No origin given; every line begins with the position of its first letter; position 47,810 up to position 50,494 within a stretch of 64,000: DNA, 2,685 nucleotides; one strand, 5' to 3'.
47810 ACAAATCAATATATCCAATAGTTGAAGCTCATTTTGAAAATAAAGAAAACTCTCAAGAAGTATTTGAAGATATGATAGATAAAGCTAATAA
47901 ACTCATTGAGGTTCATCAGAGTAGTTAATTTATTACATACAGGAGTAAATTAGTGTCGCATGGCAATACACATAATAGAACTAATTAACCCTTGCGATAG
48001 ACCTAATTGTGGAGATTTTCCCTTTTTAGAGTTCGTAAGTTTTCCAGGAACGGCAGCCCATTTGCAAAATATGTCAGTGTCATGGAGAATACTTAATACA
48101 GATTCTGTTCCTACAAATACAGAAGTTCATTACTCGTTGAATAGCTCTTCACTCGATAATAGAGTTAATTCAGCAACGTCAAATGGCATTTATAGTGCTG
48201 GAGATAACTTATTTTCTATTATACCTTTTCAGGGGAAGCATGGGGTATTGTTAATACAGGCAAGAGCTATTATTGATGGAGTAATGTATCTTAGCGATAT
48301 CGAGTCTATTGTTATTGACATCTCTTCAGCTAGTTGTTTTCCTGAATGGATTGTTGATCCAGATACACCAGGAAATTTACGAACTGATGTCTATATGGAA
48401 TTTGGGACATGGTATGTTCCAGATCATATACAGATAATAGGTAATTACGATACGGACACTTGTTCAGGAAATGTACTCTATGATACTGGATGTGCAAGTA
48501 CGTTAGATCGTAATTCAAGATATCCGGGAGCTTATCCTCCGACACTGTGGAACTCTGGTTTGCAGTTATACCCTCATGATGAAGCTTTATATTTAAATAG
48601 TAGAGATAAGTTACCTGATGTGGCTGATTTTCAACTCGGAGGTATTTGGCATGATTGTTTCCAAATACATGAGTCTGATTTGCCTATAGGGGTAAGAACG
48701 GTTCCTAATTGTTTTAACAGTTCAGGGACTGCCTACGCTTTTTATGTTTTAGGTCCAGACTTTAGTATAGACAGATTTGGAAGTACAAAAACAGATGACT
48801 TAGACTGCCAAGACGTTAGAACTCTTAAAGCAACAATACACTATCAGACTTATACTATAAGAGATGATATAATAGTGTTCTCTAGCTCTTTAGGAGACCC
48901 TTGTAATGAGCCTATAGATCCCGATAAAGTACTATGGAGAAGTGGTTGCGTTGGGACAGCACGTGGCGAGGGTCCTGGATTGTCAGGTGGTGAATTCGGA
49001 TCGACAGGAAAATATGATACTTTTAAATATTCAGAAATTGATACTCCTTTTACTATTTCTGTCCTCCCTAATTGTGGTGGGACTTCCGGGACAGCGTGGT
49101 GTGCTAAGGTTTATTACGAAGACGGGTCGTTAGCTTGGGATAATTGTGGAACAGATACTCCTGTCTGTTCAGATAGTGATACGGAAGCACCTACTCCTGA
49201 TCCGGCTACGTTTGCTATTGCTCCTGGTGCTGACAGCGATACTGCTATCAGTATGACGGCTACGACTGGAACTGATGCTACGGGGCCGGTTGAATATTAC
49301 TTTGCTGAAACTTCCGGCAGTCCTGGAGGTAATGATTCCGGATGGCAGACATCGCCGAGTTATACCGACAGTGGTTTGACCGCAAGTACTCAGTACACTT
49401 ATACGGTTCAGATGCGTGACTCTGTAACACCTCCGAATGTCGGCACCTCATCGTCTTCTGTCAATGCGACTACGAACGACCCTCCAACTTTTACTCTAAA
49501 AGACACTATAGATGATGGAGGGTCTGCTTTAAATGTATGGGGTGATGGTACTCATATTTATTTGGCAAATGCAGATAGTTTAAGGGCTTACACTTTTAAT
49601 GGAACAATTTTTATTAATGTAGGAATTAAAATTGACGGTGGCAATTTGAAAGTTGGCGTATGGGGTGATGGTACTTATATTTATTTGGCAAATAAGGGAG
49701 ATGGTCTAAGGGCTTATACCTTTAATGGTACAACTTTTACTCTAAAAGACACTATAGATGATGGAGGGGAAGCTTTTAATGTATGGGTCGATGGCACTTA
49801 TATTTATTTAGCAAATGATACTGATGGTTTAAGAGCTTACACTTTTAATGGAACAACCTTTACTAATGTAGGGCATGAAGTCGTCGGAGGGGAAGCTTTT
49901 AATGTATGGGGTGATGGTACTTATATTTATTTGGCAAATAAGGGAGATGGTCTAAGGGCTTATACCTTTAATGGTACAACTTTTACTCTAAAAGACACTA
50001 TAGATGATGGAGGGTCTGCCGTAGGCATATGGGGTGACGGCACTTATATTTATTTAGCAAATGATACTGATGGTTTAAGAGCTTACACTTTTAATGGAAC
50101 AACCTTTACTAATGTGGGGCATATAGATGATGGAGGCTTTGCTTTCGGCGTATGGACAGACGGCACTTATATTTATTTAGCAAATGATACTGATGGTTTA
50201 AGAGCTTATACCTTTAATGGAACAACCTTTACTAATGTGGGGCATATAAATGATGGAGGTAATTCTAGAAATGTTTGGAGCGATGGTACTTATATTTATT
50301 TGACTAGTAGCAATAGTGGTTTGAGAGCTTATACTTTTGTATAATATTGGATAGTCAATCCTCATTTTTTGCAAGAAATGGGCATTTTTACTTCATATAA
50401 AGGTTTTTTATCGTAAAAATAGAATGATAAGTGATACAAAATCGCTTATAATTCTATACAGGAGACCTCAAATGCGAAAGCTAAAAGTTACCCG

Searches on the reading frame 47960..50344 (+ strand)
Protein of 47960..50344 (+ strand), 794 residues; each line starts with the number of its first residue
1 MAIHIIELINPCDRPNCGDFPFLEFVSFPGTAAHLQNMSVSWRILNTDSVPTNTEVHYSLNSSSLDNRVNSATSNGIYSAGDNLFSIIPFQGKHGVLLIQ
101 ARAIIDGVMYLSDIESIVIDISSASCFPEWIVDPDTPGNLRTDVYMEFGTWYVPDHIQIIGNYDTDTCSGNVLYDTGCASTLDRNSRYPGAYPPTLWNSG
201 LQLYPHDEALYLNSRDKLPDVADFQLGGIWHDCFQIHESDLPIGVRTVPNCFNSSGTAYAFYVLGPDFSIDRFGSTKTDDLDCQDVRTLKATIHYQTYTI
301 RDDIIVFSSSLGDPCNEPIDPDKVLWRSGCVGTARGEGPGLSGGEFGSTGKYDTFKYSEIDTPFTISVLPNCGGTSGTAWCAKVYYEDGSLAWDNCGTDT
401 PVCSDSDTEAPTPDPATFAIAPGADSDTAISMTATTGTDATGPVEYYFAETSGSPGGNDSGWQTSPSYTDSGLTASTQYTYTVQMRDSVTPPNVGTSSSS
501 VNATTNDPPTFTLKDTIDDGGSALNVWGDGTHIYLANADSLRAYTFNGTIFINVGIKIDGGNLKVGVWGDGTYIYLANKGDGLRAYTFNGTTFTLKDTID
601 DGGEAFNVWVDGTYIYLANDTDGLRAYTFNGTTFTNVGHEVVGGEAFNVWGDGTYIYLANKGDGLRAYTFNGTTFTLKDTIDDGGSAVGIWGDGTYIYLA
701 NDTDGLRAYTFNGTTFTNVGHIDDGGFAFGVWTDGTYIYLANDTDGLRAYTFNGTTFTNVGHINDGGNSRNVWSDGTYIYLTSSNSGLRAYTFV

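Call 3: search_protein_families(library=pfam, proteins=[window:47960-50344:+], max_evalue=0.01)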
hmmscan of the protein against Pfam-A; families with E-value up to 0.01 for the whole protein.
window:47960-50344:+ (794 aa): 0 families

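Call 4: search_protein_families(library=phrogs, proteins=[window:47960-50344:+], max_evalue=0.01)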
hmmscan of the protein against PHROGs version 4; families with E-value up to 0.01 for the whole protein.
window:47960-50344:+ (794 aa): 2 families
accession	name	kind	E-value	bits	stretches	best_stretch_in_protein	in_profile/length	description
phrog_18022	-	unknown function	0.002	19.2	0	603-633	29-59/81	-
phrog_31186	-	unknown function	0.0058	17.9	0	695-724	15-44/97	-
